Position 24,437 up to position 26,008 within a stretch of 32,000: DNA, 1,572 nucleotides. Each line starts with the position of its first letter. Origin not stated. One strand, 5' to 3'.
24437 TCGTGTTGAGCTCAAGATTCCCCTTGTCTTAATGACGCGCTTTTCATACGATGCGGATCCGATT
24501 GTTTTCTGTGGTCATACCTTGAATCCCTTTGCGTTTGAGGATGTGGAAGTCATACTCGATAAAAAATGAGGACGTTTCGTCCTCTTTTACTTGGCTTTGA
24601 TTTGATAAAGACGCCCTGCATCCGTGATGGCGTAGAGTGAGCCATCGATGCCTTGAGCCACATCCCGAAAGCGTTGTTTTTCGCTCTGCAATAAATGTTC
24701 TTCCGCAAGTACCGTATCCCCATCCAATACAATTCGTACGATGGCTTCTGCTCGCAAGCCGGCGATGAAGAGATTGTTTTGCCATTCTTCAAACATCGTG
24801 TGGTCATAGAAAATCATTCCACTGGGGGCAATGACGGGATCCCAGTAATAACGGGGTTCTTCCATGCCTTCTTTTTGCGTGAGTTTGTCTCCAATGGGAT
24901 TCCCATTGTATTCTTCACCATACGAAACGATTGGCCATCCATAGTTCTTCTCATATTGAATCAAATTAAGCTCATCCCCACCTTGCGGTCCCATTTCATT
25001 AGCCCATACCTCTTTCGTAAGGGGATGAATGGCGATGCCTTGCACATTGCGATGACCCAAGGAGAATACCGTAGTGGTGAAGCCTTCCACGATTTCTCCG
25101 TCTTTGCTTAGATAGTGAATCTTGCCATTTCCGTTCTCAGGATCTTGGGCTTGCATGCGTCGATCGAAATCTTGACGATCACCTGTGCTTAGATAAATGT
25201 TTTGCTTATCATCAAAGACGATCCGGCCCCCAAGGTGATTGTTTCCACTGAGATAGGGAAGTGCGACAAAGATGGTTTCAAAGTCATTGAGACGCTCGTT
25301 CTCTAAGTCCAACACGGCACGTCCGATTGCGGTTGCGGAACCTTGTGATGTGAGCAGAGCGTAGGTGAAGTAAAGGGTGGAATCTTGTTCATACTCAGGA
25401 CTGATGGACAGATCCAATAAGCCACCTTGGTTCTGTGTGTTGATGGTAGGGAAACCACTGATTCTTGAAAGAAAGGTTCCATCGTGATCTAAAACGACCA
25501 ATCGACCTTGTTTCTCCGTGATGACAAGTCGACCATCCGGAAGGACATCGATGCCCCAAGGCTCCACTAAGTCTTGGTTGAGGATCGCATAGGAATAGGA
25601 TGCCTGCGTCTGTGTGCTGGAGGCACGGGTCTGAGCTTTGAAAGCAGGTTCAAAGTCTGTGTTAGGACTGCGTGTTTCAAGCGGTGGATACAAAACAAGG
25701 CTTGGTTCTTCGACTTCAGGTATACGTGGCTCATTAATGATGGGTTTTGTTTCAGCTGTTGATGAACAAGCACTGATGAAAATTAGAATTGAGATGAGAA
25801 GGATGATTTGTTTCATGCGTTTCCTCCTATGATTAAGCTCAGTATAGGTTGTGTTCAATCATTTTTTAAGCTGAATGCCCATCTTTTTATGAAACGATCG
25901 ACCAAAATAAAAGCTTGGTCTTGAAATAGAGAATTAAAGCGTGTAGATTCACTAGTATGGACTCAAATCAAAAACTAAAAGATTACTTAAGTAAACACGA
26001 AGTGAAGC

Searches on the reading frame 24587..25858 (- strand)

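Call 96: search_protein_families(library=pfam, proteins=[window:24587-25858:-], max_evalue=0.00001)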
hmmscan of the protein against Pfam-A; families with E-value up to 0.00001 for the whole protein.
window:24587-25858:- (423 aa): 1 family
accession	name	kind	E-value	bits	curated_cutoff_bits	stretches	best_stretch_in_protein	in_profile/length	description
PF07995.17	GSDH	-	3.8e-112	375.3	25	1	98-418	2-331/332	Glucose / Sorbosone dehydrogenase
